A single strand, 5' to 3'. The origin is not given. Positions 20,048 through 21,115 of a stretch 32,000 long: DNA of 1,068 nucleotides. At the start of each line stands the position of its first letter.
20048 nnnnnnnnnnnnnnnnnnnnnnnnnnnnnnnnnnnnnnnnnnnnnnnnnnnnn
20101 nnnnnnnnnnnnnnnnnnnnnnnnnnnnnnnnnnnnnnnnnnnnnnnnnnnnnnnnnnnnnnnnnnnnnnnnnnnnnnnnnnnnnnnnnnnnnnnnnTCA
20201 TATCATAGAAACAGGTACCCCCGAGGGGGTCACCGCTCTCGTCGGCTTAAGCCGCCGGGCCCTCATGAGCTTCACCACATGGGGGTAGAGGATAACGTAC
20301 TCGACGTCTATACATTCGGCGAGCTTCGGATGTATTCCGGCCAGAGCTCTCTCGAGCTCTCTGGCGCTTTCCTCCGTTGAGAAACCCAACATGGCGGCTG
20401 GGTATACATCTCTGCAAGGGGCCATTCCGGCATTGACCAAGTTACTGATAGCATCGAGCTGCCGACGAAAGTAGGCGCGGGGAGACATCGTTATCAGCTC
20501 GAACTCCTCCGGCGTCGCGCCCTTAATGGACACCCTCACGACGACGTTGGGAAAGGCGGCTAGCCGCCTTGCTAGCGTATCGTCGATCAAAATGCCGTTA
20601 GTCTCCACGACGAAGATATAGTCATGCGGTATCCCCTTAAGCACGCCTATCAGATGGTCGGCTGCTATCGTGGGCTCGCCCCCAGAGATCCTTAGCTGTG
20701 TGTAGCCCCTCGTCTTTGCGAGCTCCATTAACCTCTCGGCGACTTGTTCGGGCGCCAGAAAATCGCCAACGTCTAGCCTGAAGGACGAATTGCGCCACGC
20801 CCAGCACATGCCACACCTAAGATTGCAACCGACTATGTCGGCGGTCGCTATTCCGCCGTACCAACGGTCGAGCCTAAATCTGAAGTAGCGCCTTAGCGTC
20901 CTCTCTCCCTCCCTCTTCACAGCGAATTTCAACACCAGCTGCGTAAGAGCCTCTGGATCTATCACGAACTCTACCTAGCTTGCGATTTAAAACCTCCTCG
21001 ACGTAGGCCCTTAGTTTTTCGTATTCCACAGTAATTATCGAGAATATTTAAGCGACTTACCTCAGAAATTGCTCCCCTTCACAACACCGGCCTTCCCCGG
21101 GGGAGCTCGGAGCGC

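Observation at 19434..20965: Radical SAM enzyme translationally coupled to an endonuclease III-like Fe-S DNA glycosylase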

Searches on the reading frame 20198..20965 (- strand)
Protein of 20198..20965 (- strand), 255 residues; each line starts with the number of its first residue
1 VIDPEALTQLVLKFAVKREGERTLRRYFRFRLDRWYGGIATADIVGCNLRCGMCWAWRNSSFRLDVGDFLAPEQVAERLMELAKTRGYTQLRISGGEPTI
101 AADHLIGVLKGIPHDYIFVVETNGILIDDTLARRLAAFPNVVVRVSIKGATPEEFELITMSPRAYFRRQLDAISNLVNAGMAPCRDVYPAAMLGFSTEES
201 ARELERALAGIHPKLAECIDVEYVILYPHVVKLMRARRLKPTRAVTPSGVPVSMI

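Call 3: search_protein_families(library=pfam, proteins=[window:20198-20965:-], max_evalue=0.1)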
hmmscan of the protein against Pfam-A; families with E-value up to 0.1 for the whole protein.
window:20198-20965:- (255 aa): 2 families
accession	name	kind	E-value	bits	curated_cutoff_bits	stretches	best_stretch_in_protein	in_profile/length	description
PF04055.27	Radical_SAM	-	1.6e-18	67.9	29.5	1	45-186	5-146/166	Radical SAM superfamily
PF13353.11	Fer4_12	-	5.6e-07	30.4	22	1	44-143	12-113/137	4Fe-4S single cluster domain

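Call 4: search_protein_families(library=ncbifam, proteins=[window:20198-20965:-], max_evalue=0.1)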
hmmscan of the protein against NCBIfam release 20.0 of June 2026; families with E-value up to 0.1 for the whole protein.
window:20198-20965:- (255 aa): 43 families (the best 25 are shown)
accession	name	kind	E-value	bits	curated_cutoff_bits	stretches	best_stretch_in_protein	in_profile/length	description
TIGR04251.1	SCM_rSAM_ScmF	equivalog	4.6e-13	49.3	400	1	46-183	13-148/353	SynChlorMet cassette radical SAM/SPASM protein ScmF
TIGR02668.1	moaA_archaeal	equivalog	1.5e-12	47.1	325.25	1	47-184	20-151/303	GTP 3',8-cyclase MoaA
NF001199.0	PRK00164.2-1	equivalog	3.1e-11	43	231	1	47-184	22-153/308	GTP 3',8-cyclase MoaA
TIGR03962.1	mycofact_rSAM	equivalog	3.7e-11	42.8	265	1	46-182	21-150/339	mycofactocin radical SAM maturase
TIGR02666.1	moaA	equivalog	4.1e-11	42.4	284.05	1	47-183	20-157/336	GTP 3',8-cyclase MoaA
NF045574.1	sacti_mat_StsB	exception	4.4e-10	39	625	1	6-183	69-235/466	StsB family radical SAM/SPASM domain sactipeptide maturase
NF050035.1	rSAM_WgK_link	exception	2.9e-09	36.4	650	1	46-177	18-144/367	radical SAM/SPASM peptide maturase WgkB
TIGR04250.1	SCM_rSAM_ScmE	equivalog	9e-09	34.7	400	1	46-176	12-137/358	SynChlorMet cassette radical SAM/SPASM protein ScmE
NF045646.2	rSAM_Se_TrsS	equivalog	1.6e-08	33.6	490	1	47-178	96-224/441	radical SAM (seleno)protein TrsS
TIGR04546.1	rSAM_ahbC_deAc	equivalog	6.1e-07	28.6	650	1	46-181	48-177/390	12,18-didecarboxysiroheme deacetylase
TIGR04055.1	rSAM_NirJ2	equivalog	1.8e-06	27.8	500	1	46-181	9-138/326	putative heme d1 biosynthesis radical SAM protein NirJ2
TIGR04545.1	rSAM_ahbD_hemeb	equivalog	2.2e-06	27.4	500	1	45-181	8-139/339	heme b synthase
NF038283.1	viperin_w_prok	equivalog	2.8e-06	26.7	180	1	47-137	12-105/281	viperin family antiviral radical SAM protein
TIGR04466.1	rSAM_BlsE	equivalog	2.9e-06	27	400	1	46-183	12-141/327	cytosylglucuronate decarboxylase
NF033640.1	N_Twi_rSAM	subfamily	4.8e-06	25.9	170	1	47-150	121-242/398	twitch domain-containing radical SAM protein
TIGR03365.1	Bsubt_queE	equivalog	8.4e-05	22.2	206.1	1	45-131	30-116/238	7-carboxy-7-deazaguanine synthase QueE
TIGR02493.1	PFLA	equivalog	0.00011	21.6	231.75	1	45-162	23-141/235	pyruvate formate-lyase-activating protein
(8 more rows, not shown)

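Call 6: search_solved_structures(query=window:20198-20965:-, max_evalue=0.01)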
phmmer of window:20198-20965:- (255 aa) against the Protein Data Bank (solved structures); distinct sequences matched with E-value up to 0.01: 5.
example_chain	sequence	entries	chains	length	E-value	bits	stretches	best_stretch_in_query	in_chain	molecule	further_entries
4k37_A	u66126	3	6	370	0.0016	20.9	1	45-147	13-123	Anaerobic sulfatase-maturating enzyme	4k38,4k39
4k36_A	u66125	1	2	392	0.0018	20.7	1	45-147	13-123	Anaerobic sulfatase-maturating enzyme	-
7vob_C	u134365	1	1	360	0.0024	20.3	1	45-183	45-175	Cytosylglucuronate decarboxylase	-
7voc_C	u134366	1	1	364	0.0025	20.2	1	45-183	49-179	Cytosylglucuronate decarboxylase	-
7wzv_A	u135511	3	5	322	0.0043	19.4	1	39-159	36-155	4Fe-4S cluster-binding domain-containing protein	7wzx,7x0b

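Call 12: find_homologous_proteins(query=window:20198-20965:-)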
Query window:20198-20965:- (255 aa): 2689 proteins with E <= 0.001 among 8000 candidates; the best 120 are listed.
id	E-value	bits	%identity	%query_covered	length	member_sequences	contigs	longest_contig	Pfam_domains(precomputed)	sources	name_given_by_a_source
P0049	4.6e-167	571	100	100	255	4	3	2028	PF04055.28,PF13353.12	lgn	-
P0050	7.0e-123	427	75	100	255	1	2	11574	PF04055.28,PF13353.12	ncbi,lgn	ncbi:MAG: radical SAM protein [Thermoproteus sp.]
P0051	8.0e-121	420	73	100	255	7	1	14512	PF04055.28,PF13353.12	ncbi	ncbi:MAG: radical SAM protein [Thermoproteus sp.]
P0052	1.4e-120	419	73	100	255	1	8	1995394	PF04055.28,PF13353.12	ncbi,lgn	ncbi:MAG: radical SAM protein [Thermoproteus sp.]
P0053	2.8e-117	408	73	98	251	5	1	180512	PF04055.28,PF13353.12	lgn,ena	-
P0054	3.1e-115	402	69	100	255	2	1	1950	PF04055.28,PF13353.12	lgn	-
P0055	1.4e-113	396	72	100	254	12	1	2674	PF04055.28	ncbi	ncbi:MAG: radical SAM protein [Pyrobaculum sp.]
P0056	4.7e-113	394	69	100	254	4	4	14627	PF04055.28,PF13353.12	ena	-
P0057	1.7e-111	389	69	100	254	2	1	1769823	PF04055.28,PF13353.12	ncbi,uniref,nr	ncbi:radical SAM protein [Pyrobaculum neutrophilum]|uniref:Radical SAM domain protein n=1 Tax=Pyroba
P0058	5.9e-111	388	69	100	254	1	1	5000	PF04055.28,PF13353.12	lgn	-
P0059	1.2e-110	387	69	100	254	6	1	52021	PF04055.28,PF13353.12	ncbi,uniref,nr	ncbi:radical SAM protein [Pyrobaculum aerophilum]|uniref:radical SAM protein n=1 Tax=Pyrobaculum aer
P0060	7.7e-110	384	67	100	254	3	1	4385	PF04055.28,PF13353.12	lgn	-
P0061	6.1e-109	381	67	100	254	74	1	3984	PF04055.28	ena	-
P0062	7.8e-109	381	70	96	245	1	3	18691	PF04055.28,PF13353.12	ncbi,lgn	-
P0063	1.7e-108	379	69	100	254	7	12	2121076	PF04055.28,PF13353.12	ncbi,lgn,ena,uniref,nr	ncbi:MAG: radical SAM protein [Pyrobaculum arsenaticum]|uniref:Radical SAM domain protein n=2 Tax=Py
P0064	8.4e-108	377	68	100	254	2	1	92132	PF04055.28,PF13353.12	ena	-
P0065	1.2e-107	377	68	100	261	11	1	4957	PF04055.28,PF13353.12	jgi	-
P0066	3.1e-106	372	66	100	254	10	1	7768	PF04055.28,PF13353.12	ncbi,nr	ncbi:MAG: radical SAM protein [Pyrobaculum sp.]|nr:radical SAM protein [Pyrobaculum sp.]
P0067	3.6e-106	372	67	100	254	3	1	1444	PF04055.28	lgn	-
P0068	4.2e-106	372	66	100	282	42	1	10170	PF04055.28,PF13353.12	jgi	jgi:uncharacterized Fe-S cluster-containing radical SAM superfamily protein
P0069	1.5e-105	370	65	100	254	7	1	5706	PF04055.28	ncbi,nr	ncbi:MAG: radical SAM protein [Thermoproteaceae archaeon]|nr:radical SAM protein [Thermoproteaceae a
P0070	3.7e-105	369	65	100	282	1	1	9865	PF04055.28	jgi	-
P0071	1.0e-104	367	65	100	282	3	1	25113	PF04055.28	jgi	-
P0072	1.9e-104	366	65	100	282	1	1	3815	PF04055.28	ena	-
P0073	8.2e-104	364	65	100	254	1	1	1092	PF04055.28,PF13353.12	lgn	-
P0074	3.4e-103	362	66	100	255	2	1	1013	PF04055.28,PF13353.12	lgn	-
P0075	4.4e-103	362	66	100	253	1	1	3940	PF04055.28,PF13353.12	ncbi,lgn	ncbi:MAG: radical SAM protein [Pyrobaculum sp.]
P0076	6.3e-103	361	63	100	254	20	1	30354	PF04055.28,PF13353.12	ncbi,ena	ncbi:MAG: radical SAM protein [Pyrobaculum sp.]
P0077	2.1e-102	360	64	100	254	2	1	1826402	PF04055.28,PF13353.12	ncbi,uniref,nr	ncbi:radical SAM protein [Pyrobaculum islandicum]|uniref:radical SAM protein n=1 Tax=Pyrobaculum isl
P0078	3.4e-102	359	67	100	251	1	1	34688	PF04055.28,PF13353.12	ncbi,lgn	ncbi:MAG: radical SAM protein [Pyrobaculum sp.]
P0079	8.9e-101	354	64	100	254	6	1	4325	PF04055.28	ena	-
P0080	6.9e-98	345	64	99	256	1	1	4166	PF04055.28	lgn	-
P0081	2.2e-96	340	62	99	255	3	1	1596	PF04055.28,PF13353.12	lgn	-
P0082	2.3e-93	330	63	87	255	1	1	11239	PF04055.28,PF13353.12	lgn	-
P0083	5.7e-88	312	55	99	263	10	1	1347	PF04055.28,PF13353.12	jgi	-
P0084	2.0e-81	291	56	99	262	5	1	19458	PF04055.28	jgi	-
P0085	2.1e-80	287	54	99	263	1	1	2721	PF04055.28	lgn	-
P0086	8.6e-80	285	53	100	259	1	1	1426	PF04055.28,PF13353.12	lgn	-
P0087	8.7e-80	285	54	87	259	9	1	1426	PF04055.28,PF13353.12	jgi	jgi:uncharacterized Fe-S cluster-containing radical SAM superfamily protein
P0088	1.2e-79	285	54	99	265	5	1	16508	PF04055.28,PF13353.12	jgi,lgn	jgi:uncharacterized Fe-S cluster-containing radical SAM superfamily protein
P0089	1.9e-79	284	50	99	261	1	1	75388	PF04055.28,PF13353.12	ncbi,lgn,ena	-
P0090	3.4e-79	284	65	80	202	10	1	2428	PF04055.28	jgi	jgi:uncharacterized Fe-S cluster-containing radical SAM superfamily protein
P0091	8.4e-79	282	53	100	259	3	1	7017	PF04055.28,PF13353.12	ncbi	ncbi:MAG: radical SAM protein [Thermogladius sp.]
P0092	2.0e-78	281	50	99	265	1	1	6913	PF04055.28,PF13353.12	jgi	jgi:uncharacterized Fe-S cluster-containing radical SAM superfamily protein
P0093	2.2e-78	281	53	100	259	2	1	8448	PF04055.28,PF13353.12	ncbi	-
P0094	4.7e-78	280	51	100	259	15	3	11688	PF04055.28,PF13353.12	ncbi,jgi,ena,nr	ncbi:MAG: radical SAM protein [Desulfurococcaceae archaeon]|jgi:uncharacterized Fe-S cluster-contain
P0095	5.0e-78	280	49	100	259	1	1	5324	PF04055.28,PF13353.12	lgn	-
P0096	1.6e-77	278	51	100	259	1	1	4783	PF04055.28,PF13353.12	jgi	-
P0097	2.3e-77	278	52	100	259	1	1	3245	PF04055.28,PF13353.12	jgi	-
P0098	2.9e-77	277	50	99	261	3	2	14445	PF04055.28,PF13353.12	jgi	-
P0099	3.1e-77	277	54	87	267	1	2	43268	PF04055.28,PF13353.12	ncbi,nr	ncbi:radical SAM protein [Candidatus Bathyarchaeota archaeon]|nr:radical SAM protein [Candidatus Bat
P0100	6.9e-77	276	51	99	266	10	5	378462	PF04055.28,PF13353.12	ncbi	ncbi:MAG: radical SAM protein [Candidatus Methanomethylicia archaeon]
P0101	7.3e-77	276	52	87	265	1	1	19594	PF04055.28,PF13353.12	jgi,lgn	-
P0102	8.4e-77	276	53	87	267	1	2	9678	PF04055.28,PF13353.12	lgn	-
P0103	1.1e-76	275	54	87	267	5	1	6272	PF04055.28,PF13353.12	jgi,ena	-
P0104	1.5e-76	275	55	100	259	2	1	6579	PF04055.28,PF13353.12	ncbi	ncbi:MAG: radical SAM protein [Thermoprotei archaeon]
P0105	1.6e-76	275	52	87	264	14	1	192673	PF04055.28,PF13353.12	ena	-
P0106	1.9e-76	274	52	100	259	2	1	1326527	PF04055.28,PF13353.12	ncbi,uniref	ncbi:radical SAM protein [Thermogladius sp. KZ2Tp1]|uniref:radical SAM protein n=1 Tax=Thermogladius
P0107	2.5e-76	274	52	100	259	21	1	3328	PF04055.28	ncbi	ncbi:MAG: radical SAM protein [Desulfurococcaceae archaeon]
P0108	2.7e-76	274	50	99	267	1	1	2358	PF04055.28,PF13353.12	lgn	-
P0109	3.1e-76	274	52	87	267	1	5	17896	PF04055.28,PF13353.12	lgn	-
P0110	3.5e-76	274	52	87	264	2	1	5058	PF04055.28,PF13353.12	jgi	jgi:uncharacterized Fe-S cluster-containing radical SAM superfamily protein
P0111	3.7e-76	274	50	99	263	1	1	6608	PF04055.28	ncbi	-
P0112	6.2e-76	273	55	87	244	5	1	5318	PF04055.28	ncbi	-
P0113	8.0e-76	272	53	87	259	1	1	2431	PF04055.28,PF13353.12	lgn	-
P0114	1.4e-75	272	51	87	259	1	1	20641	PF04055.28,PF13353.12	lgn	-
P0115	1.5e-75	272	50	99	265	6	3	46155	PF04055.28,PF13353.12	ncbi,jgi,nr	ncbi:MAG: radical SAM protein [Candidatus Brockarchaeota archaeon]|nr:radical SAM protein [Candidatu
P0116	1.7e-75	271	53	87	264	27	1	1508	PF04055.28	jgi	jgi:uncharacterized Fe-S cluster-containing radical SAM superfamily protein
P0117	2.6e-75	271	66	77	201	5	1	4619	PF04055.28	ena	-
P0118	3.8e-75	270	50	100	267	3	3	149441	PF04055.28,PF13353.12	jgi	-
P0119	5.9e-75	270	52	87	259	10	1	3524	PF04055.28,PF13353.12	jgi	jgi:uncharacterized Fe-S cluster-containing radical SAM superfamily protein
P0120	6.3e-75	270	63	78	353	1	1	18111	PF04055.28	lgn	-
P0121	1.2e-74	269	52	87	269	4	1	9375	PF04055.28,PF13353.12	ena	-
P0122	1.5e-74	268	51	100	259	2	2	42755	PF04055.28,PF13353.12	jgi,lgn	-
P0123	2.4e-74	268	52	87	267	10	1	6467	PF04055.28,PF13353.12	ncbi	ncbi:MAG: radical SAM protein [Candidatus Bathyarchaeia archaeon]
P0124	3.7e-74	267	51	100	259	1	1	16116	PF04055.28,PF13353.12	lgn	-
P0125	3.8e-74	267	49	99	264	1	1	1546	PF04055.28,PF13353.12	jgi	-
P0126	6.7e-74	266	49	100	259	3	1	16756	PF04055.28,PF13353.12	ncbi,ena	-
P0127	7.2e-74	266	49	100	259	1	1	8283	PF04055.28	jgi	-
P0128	7.3e-74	266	54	90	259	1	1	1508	PF04055.28,PF13353.12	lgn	-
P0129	1.1e-73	265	52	87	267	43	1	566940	PF04055.28,PF13353.12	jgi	jgi:uncharacterized Fe-S cluster-containing radical SAM superfamily protein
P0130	1.3e-73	265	50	100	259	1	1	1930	PF04055.28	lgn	-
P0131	1.5e-73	265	49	100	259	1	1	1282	PF04055.28,PF13353.12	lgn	-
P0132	1.8e-73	265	52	87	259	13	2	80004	PF04055.28,PF13353.12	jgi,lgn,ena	jgi:uncharacterized Fe-S cluster-containing radical SAM superfamily protein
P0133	2.0e-73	265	49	100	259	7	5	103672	PF04055.28,PF13353.12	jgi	jgi:uncharacterized Fe-S cluster-containing radical SAM superfamily protein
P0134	2.3e-73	264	48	100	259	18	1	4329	PF04055.28,PF13353.12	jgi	jgi:uncharacterized Fe-S cluster-containing radical SAM superfamily protein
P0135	2.3e-73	264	51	100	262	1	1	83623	PF04055.28,PF13353.12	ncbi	ncbi:MAG: radical SAM protein [Desulfurococcaceae archaeon]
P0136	3.0e-73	264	51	100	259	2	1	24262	PF04055.28,PF13353.12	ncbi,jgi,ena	-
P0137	3.1e-73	264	51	100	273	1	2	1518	PF04055.28,PF13353.12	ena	-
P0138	3.6e-73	264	51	87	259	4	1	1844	PF04055.28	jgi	-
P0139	3.7e-73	264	52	87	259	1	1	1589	PF04055.28,PF13353.12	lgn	-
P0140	6.6e-73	263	50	100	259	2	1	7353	PF04055.28,PF13353.12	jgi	-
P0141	8.5e-73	263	49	100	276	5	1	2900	PF04055.28,PF13353.12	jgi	-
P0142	9.4e-73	262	48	100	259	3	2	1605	PF04055.28,PF13353.12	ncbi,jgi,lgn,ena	-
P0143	9.6e-73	262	53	91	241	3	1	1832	PF04055.28,PF13353.12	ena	-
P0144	1.3e-72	262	53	90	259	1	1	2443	PF04055.28,PF13353.12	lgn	-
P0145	1.4e-72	262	49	100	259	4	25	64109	PF04055.28,PF13353.12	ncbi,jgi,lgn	ncbi:MAG: radical SAM protein [Ignisphaera sp.]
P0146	1.6e-72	262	49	100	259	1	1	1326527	PF04055.28,PF13353.12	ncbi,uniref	ncbi:radical SAM protein [Thermogladius sp. 4427co]|uniref:radical SAM protein n=1 Tax=Thermogladius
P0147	2.4e-72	261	51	99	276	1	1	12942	PF04055.28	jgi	jgi:uncharacterized Fe-S cluster-containing radical SAM superfamily protein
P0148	3.0e-72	261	50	87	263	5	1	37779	PF04055.28,PF13353.12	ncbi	ncbi:MAG: radical SAM protein [Desulfurococcaceae archaeon]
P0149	3.8e-72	260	50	99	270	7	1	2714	PF04055.28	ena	-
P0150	4.6e-72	260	48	99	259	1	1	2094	PF04055.28,PF13353.12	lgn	-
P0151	5.4e-72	260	51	87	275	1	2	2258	PF04055.28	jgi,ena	-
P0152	6.2e-72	260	50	90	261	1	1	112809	PF04055.28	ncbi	-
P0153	7.1e-72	260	50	99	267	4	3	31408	PF04055.28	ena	-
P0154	7.1e-72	260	48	99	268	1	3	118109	PF04055.28,PF13353.12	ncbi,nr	ncbi:MAG: radical SAM protein [Aigarchaeota archaeon]|nr:radical SAM protein [Aigarchaeota archaeon]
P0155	7.8e-72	259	48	100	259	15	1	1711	PF04055.28,PF13353.12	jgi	jgi:uncharacterized Fe-S cluster-containing radical SAM superfamily protein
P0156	7.8e-72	259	49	100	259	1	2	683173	PF04055.28,PF13353.12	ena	-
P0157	8.7e-72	259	49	100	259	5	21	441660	PF04055.28,PF13353.12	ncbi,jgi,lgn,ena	ncbi:MAG: radical SAM protein [Desulfurococcaceae archaeon]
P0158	9.9e-72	259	54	87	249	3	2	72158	PF04055.28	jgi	-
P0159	1.0e-71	259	52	95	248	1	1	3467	PF04055.28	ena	-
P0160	1.1e-71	259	49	100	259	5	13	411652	PF04055.28,PF13353.12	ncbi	ncbi:MAG: radical SAM protein [Desulfurococcaceae archaeon]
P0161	1.3e-71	259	46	99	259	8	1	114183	PF04055.28,PF13353.12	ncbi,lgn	ncbi:MAG: radical SAM protein [Ignisphaera sp.]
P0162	2.0e-71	258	52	91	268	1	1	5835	PF04055.28,PF13353.12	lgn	-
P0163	2.1e-71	258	48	100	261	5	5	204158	PF04055.28,PF13353.12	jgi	-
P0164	2.3e-71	258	48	100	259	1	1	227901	PF04055.28,PF13353.12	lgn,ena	-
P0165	2.5e-71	258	49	100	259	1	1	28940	PF04055.28,PF13353.12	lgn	-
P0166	2.6e-71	258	47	100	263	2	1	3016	PF04055.28,PF13353.12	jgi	-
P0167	2.8e-71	258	48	100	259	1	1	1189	PF04055.28,PF13353.12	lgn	-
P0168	3.1e-71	257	51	87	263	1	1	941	PF04055.28,PF13353.12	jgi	-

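Call 14: find_encoding_contigs(protein=P0106, flank=5000, max_places=1)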
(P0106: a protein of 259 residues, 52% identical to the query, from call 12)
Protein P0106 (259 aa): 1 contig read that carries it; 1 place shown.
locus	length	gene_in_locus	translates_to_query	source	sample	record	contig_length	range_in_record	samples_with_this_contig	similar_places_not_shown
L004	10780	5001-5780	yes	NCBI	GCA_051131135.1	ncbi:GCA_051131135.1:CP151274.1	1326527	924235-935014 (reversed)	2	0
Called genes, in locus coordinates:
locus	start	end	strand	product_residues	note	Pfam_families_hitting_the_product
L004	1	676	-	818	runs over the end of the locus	PF21436:STT3-PglB_core (faint)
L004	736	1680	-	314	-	PF02729:OTCace_N, PF00185:OTCace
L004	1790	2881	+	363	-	PF05167:DUF711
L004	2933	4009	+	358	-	PF02729:OTCace_N, PF00185:OTCace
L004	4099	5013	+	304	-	-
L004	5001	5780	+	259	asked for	PF13353:Fer4_12, PF04055:Radical_SAM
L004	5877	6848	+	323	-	PF00696:AA_kinase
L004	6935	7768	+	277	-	PF00892:EamA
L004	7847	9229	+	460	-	PF01979:Amidohydro_1, PF07969:Amidohydro_3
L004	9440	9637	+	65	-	PF11520:Cren7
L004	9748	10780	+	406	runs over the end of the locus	PF01180:DHO_dh, PF00037:Fer4 (weak), PF13237:Fer4_10 (weak), PF14697:Fer4_21, PF12838:Fer4_7, PF13187:Fer4_9, PF25160:LdpA_Fe-S-bd (weak), PF00037:Fer4 (weak), +4 more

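Call 15: find_encoding_contigs(protein=P0100, flank=5000, max_places=1)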
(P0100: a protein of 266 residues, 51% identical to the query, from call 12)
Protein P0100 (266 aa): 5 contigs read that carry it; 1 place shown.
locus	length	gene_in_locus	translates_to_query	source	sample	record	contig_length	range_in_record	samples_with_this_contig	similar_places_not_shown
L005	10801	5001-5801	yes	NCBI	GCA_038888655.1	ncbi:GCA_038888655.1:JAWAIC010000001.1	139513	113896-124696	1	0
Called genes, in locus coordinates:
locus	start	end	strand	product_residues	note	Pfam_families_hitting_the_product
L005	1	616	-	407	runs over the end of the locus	PF04389:Peptidase_M28, PF01546:Peptidase_M20, PF07687:M20_dimer (faint)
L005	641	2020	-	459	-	PF01979:Amidohydro_1, PF12890:DHOase (faint), PF07969:Amidohydro_3 (weak)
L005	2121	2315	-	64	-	-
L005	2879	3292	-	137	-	PF07690:MFS_1 (weak)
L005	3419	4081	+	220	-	PF00702:Hydrolase, PF13419:HAD_2, PF13242:Hydrolase_like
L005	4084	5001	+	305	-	-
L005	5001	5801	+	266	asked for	PF13353:Fer4_12 (weak), PF04055:Radical_SAM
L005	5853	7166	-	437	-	PF13173:AAA_14, PF13635:DUF4143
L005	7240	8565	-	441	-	PF00202:Aminotran_3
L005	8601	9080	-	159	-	PF00111:Fer2, PF13085:Fer2_3, PF01799:Fer2_2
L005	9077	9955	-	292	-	PF00941:FAD_binding_5, PF03450:CO_deh_flav_C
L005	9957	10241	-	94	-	-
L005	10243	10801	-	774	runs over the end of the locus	PF01315:Ald_Xan_dh_C, PF02738:MoCoBD_1, PF20256:MoCoBD_2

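Call 16: find_encoding_contigs(protein=P0129, flank=5000, max_places=1)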
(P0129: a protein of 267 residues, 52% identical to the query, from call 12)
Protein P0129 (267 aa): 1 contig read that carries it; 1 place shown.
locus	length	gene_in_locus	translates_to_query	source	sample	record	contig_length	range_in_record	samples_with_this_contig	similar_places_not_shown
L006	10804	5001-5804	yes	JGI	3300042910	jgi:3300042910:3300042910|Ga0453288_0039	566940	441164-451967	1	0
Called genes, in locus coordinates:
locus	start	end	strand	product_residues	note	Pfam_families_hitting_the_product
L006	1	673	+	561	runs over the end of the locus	PF00133:tRNA-synt_1, PF09334:tRNA-synt_1g, PF13603:tRNA-synt_1_2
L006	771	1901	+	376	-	PF00133:tRNA-synt_1 (weak), PF01406:tRNA-synt_1e, PF09334:tRNA-synt_1g, PF08264:Anticodon_1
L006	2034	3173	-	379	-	PF07690:MFS_1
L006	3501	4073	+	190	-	PF13419:HAD_2, PF00702:Hydrolase, PF13242:Hydrolase_like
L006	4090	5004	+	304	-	-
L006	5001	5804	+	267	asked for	PF13353:Fer4_12 (weak), PF04055:Radical_SAM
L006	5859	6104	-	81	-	PF21100:WHD_MCM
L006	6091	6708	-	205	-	PF01637:ATPase_2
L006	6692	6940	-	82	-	-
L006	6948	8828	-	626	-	PF02897:Peptidase_S9_N, PF00326:Peptidase_S9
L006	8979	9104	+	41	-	-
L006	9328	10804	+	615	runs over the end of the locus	PF08532:Glyco_hydro_42M (faint)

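Call 42: predict_structure(alignment_id=A3)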
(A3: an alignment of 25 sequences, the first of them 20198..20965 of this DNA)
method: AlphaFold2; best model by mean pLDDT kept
length: 255 residues; sequences in the alignment: 25
mean_pLDDT: 92.5   pTM: 0.90
mean pLDDT of the five models: 92.5, 91.4, 91.3, 86.0, 86.0
residues with pLDDT >= 90: 201; 70-90: 45; 50-70: 9; < 50: 0
segments of 3 or more residues with pLDDT < 50: none
pLDDT, mean of each block of 10 residues (from residue 1): 92 95 94 84 92 67 83 98 95 93 98 97 97 98 97 95 97 99 98 95 98 97 87 89 87 73
secondary structure, 60 per line:
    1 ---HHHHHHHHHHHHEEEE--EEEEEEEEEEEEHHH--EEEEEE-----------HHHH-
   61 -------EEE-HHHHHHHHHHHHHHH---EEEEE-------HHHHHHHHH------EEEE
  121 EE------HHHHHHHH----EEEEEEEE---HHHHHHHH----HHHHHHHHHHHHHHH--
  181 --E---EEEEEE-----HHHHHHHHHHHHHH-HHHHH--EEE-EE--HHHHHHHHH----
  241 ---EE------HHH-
elements in order: H4-15 E16-19 E22-33 E39-44 H56-59 E68-70 H72-86 E90-94 H102-110 E117-122 H129-136 E141-148 H152-159 H164-178 E187-192 H198-211 H213-217 E220-222 H228-236
